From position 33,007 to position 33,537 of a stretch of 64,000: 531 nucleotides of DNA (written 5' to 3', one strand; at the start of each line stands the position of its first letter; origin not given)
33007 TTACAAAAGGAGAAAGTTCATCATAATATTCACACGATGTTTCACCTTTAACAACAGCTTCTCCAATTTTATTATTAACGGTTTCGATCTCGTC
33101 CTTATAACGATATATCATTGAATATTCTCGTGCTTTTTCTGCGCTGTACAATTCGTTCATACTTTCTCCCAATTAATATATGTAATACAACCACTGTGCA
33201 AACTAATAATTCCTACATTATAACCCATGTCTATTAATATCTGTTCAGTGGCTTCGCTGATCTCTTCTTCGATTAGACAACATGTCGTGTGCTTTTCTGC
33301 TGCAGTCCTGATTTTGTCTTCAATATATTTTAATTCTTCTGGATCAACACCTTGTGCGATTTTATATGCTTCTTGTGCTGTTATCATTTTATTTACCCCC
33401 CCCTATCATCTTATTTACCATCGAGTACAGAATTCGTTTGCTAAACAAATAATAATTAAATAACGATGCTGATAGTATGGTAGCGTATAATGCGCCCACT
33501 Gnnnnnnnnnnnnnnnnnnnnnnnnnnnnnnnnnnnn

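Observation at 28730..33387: Tandem arrays (4+3 copies) of a 75-85 aa protein family with conserved C-terminal LGY-x-V...W-x-I-x-W, flanking the duplicated cassette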

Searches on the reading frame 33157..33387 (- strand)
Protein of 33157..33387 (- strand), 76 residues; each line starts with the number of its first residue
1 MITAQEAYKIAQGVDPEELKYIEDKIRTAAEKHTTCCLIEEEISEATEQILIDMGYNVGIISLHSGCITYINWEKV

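Call 4: search_protein_families(library=pfam, proteins=[window:33157-33387:-], max_evalue=1)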
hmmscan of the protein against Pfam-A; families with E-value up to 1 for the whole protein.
window:33157-33387:- (76 aa): 0 families

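Call 5: search_protein_families(library=phrogs, proteins=[window:33157-33387:-], max_evalue=1)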
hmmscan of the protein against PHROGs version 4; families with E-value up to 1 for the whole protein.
window:33157-33387:- (76 aa): 5 families
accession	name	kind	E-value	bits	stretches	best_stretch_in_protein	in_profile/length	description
phrog_5321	-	unknown function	4.6e-07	31.3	1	1-58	1-74/92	-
phrog_9673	-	unknown function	0.00038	21.7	1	1-31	3-33/87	-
phrog_3012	-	unknown function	0.021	15.8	1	1-42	3-48/87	-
phrog_33534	-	unknown function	0.064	14.2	1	42-72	13-45/94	-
phrog_4064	-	unknown function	0.19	12.6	1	23-58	111-145/147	-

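Call 77: predict_structure(alignment_id=A5)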
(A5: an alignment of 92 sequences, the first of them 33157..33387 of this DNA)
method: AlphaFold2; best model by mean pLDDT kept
length: 76 residues; sequences in the alignment: 92
mean_pLDDT: 88.8   pTM: 0.71
mean pLDDT of the five models: 88.8, 88.7, 88.6, 84.3, 78.0
residues with pLDDT >= 90: 45; 70-90: 30; 50-70: 1; < 50: 0
segments of 3 or more residues with pLDDT < 50: none
pLDDT, mean of each block of 10 residues (from residue 1): 80 84 95 94 90 93 89 84
secondary structure, 60 per line:
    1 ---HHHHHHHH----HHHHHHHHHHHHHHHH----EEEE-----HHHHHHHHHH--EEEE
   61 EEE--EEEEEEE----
elements in order: H4-11 H16-31 E36-39 H45-54 E57-63 E66-72

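Call 86: search_protein_families(library=padloc, proteins=[window:33157-33387:-], max_evalue=0.01)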
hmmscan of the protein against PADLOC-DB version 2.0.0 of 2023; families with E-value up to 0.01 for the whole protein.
window:33157-33387:- (76 aa): 0 families
